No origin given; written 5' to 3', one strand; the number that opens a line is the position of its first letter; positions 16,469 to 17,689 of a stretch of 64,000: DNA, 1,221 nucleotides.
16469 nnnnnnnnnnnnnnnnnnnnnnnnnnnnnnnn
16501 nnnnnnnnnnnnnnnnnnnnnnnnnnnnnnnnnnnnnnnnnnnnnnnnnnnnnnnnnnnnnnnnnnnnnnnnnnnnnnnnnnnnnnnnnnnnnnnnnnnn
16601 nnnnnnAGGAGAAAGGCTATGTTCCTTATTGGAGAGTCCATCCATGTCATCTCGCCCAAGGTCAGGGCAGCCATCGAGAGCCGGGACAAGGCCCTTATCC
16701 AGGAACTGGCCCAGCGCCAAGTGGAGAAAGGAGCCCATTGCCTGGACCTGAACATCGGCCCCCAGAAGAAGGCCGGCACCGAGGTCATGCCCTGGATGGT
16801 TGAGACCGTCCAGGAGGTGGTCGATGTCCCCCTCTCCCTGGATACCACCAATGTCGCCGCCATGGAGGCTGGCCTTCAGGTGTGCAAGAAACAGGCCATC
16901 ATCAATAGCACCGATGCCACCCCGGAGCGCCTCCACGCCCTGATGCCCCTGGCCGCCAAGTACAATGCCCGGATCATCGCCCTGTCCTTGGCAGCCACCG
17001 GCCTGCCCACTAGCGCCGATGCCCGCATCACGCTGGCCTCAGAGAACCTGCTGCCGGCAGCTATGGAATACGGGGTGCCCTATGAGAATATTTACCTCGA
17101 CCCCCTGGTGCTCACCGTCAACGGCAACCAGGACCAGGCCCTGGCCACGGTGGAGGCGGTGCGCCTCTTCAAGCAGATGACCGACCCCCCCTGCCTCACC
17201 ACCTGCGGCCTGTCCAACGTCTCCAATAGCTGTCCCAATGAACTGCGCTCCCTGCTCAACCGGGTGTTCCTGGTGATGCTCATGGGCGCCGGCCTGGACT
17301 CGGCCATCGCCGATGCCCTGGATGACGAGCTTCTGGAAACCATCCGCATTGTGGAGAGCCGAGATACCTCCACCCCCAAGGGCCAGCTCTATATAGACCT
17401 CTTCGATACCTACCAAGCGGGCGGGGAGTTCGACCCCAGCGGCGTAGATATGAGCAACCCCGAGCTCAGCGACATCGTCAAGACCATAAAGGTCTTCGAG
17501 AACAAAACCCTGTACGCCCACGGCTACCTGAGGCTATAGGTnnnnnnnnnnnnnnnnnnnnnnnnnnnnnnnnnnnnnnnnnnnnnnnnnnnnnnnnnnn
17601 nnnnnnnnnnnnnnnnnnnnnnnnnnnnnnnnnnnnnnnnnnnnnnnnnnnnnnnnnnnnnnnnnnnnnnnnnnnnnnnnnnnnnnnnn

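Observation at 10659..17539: acsB-acsD-acsC-cooC-acsE cluster with no CODH catalytic subunit, and an internal terminator hairpin after acsB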

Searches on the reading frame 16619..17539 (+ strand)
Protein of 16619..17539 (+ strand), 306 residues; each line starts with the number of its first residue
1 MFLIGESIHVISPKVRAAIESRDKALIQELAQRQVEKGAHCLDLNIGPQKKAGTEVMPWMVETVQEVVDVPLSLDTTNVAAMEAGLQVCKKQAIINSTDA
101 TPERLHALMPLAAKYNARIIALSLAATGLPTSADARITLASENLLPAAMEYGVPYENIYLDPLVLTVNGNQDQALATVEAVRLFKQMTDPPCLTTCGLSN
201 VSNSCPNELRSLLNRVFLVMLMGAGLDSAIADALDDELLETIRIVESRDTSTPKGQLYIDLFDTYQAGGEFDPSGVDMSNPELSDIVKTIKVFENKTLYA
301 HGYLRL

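Call 3: search_protein_families(library=pfam, proteins=[window:16619-17539:+])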
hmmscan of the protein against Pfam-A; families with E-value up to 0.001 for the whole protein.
window:16619-17539:+ (306 aa): 2 families
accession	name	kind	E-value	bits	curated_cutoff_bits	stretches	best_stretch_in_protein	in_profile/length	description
PF00809.28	Pterin_bind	-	1.5e-20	74.3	25.5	1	23-230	21-242/244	Pterin binding enzyme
PF03599.22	CdhD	-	9.2e-05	21.8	24.8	1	59-183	87-197/387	CO dehydrogenase/acetyl-CoA synthase delta subunit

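Call 49: search_solved_structures(query=window:16619-17539:+, max_evalue=0.00001)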
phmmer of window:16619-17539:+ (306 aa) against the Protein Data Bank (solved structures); distinct sequences matched with E-value up to 0.00001: 17.
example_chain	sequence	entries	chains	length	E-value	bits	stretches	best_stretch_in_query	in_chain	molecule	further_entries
2e7f_A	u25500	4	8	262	8.3e-64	218.8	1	1-261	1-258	5-methyltetrahydrofolate corrinoid/iron sulfur protein methyltransferase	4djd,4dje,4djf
1f6y_A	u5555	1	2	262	5.6e-63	216.1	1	1-261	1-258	5-METHYLTETRAHYDROFOLATE CORRINOID/IRON SULFUR PROTEIN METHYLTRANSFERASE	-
2ogy_A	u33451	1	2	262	1.1e-62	215.1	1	1-261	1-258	5-methyltetrahydrofolate corrinoid/iron sulfur protein methyltransferase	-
2yci_X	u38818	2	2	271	5.1e-59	203.1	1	2-241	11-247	5-METHYLTETRAHYDROFOLATE CORRINOID/IRON SULFUR PROTEIN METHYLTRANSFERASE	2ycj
2yck_X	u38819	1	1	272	5.1e-59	203.1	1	2-241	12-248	5-METHYLTETRAHYDROFOLATE CORRINOID/IRON SULFUR PROTEIN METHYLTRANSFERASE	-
4o0q_A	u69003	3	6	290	1.7e-38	135.7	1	2-246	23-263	Dihydropteroate synthase DHPS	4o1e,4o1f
1q7m_A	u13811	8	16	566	7.3e-21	77.9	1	3-243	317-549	5-methyltetrahydrofolate S-homocysteine methyltransferase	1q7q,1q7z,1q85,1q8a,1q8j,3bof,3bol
5von_A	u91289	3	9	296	2e-19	73.2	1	1-233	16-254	5-methyltetrahydrofolate homocysteine S-methyltransferase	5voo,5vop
9cbo_A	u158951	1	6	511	7.9e-19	71.2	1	1-233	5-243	Methionine synthase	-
9cbq_A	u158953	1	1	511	7.9e-19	71.2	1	1-233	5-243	Methionine synthase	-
9cbp_A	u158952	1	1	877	1.7e-18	70.1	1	1-233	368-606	Methionine synthase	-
9cbr_A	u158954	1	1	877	1.9e-18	70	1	1-233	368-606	Methionine synthase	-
8ssc_A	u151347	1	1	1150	3.1e-18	69.3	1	1-233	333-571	Methionine synthase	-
4ccz_A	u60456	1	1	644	7.9e-15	58.1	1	30-233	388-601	METHIONINE SYNTHASE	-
9ssp_A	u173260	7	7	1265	1.8e-14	56.9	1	30-233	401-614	Methionine synthase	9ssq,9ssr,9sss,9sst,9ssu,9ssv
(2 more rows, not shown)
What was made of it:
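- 16619..17539 (+): acsE, methyl-THF:CFeSP methyltransferase. Moorella MeTr 2e7f/1f6y, E 8e-64 over the full length (call 49).
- On Bacterial CODH/ACS (acs) gene cluster: E 8e-64 over the full length to Moorella MeTr (call 49).
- On D. mccartyi-type incomplete Wood-Ljungdahl pathway: acsE is present at 16619-17539 (call 49).
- acsE is present (call 49).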

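Call 51: search_protein_families(library=ncbifam, proteins=[window:16619-17539:+], max_evalue=0.00001)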
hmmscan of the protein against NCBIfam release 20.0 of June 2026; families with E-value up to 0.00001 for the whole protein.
window:16619-17539:+ (306 aa): 4 families
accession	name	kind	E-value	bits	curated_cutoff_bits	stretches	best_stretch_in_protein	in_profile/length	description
NF005719.0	PRK07535.1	domain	1.7e-76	256.9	259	1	1-263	1-259/268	methyltetrahydrofolate:corrinoid/iron-sulfur protein methyltransferase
NF040758.1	CODH_ACS_meth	exception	5.5e-70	235.7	370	1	2-246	5-246/261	carbon monoxide dehydrogenase/acetyl-CoA synthase methytransferase subunit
TIGR02082.1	metH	equivalog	4.4e-35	120.6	1010.85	1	3-242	345-595/1182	methionine synthase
NF007024.0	PRK09490.1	equivalog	5.6e-16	57.5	1497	1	5-234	364-604/1234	methionine synthase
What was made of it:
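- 16619..17539 (+): NCBIfam NF005719 at 256.9 bits, just under its cut-off of 259 (call 51).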
